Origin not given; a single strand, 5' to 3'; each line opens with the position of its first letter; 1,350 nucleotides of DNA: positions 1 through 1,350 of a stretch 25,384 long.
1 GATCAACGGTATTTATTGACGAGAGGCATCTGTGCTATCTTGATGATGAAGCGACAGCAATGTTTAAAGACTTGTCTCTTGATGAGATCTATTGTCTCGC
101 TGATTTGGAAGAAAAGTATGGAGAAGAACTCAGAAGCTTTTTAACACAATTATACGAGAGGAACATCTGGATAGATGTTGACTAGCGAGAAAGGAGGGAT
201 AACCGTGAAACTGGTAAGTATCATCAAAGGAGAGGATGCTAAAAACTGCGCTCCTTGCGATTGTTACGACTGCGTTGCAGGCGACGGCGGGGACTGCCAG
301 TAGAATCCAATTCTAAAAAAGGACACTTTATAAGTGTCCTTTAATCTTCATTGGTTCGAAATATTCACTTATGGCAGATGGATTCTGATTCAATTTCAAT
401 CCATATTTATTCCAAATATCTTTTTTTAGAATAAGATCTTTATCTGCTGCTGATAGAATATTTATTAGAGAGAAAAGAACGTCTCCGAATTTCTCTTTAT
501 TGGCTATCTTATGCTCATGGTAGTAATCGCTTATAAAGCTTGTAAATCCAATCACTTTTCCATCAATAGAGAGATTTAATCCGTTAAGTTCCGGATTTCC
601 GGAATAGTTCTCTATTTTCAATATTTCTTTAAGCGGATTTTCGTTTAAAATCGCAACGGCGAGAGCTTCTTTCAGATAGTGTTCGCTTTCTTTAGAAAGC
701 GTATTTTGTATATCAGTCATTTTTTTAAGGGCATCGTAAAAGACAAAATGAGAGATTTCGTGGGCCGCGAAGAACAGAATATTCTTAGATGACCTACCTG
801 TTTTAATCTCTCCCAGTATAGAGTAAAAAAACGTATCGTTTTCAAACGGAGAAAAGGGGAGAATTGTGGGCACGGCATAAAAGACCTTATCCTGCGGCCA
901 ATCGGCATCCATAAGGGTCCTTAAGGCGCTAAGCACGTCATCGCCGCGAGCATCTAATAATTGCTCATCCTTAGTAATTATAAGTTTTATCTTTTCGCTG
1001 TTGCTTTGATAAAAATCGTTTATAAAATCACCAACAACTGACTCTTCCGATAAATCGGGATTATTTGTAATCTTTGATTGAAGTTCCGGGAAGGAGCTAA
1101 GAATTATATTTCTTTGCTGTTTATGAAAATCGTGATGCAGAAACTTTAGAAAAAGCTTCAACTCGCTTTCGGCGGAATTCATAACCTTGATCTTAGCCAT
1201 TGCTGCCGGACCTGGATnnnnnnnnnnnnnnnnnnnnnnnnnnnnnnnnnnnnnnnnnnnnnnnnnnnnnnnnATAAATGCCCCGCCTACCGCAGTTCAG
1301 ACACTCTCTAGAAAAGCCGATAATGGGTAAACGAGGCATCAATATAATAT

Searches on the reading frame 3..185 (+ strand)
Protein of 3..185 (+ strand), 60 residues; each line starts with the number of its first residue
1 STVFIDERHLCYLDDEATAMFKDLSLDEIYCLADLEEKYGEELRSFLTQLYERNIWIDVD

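Call 6: search_protein_families(library=pfam, proteins=[window:3-185:+], max_evalue=10)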
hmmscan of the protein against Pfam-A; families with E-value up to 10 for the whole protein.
window:3-185:+ (60 aa): 2 families
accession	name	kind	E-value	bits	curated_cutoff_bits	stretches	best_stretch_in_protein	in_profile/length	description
PF23420.1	DUF7108_C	-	0.17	12.5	27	1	33-57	42-66/90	DUF7108, C-terminal domain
PF18375.7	CDH1_2_SANT_HL1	-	0.24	12.6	34.4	1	26-53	25-52/91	CDH1/2 SANT-Helical linker 1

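Call 17: search_protein_families(library=ncbifam, proteins=[window:3-185:+], max_evalue=1)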
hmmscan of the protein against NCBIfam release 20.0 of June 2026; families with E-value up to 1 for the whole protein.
window:3-185:+ (60 aa): 0 families

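Call 33: search_protein_representatives(protein=window:3-185:+)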
Query: 60 residues. Proteins with E-value up to 0.001 (for the whole library): 4; up to 1e-10: 1; up to 1e-30: 1. The best 4 are listed.
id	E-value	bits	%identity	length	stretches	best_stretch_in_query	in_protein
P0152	5.3e-33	127.5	100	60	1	1-60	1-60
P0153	4.9e-06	42.9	36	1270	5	15-44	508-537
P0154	5.1e-05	39.7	39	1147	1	35-57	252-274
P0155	4.8e-04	36.6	53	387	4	3-17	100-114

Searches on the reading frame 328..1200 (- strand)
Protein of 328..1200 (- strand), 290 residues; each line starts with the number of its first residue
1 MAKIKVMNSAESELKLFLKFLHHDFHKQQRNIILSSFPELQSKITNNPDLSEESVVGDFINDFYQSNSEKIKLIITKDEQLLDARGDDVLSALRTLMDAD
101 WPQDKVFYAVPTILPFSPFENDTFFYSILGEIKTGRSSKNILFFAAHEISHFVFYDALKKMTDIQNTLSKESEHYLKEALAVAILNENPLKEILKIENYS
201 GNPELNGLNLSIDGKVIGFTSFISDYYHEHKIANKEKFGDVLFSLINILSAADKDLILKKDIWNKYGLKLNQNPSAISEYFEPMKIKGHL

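Call 6: search_protein_families(library=pfam, proteins=[window:328-1200:-], max_evalue=10)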
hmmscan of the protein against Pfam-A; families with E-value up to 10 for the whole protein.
window:328-1200:- (290 aa): 2 families
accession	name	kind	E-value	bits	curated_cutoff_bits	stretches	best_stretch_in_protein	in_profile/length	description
PF20016.6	ThsA_Macro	-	0.078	13.1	25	1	27-87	10-69/183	Thoeris protein ThsA, Macro domain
PF11923.13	NFACT-C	-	0.15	12.5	25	1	90-170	5-79/104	NFACT protein C-terminal domain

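Call 17: search_protein_families(library=ncbifam, proteins=[window:328-1200:-], max_evalue=1)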
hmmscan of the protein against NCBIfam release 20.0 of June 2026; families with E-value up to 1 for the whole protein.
window:328-1200:- (290 aa): 0 families

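Call 45: find_encoding_contigs(protein=window:331-1200:-, flank=6000, max_places=6)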
Protein window:331-1200:- (290 aa): no gene with exactly this product is on record in the collection.
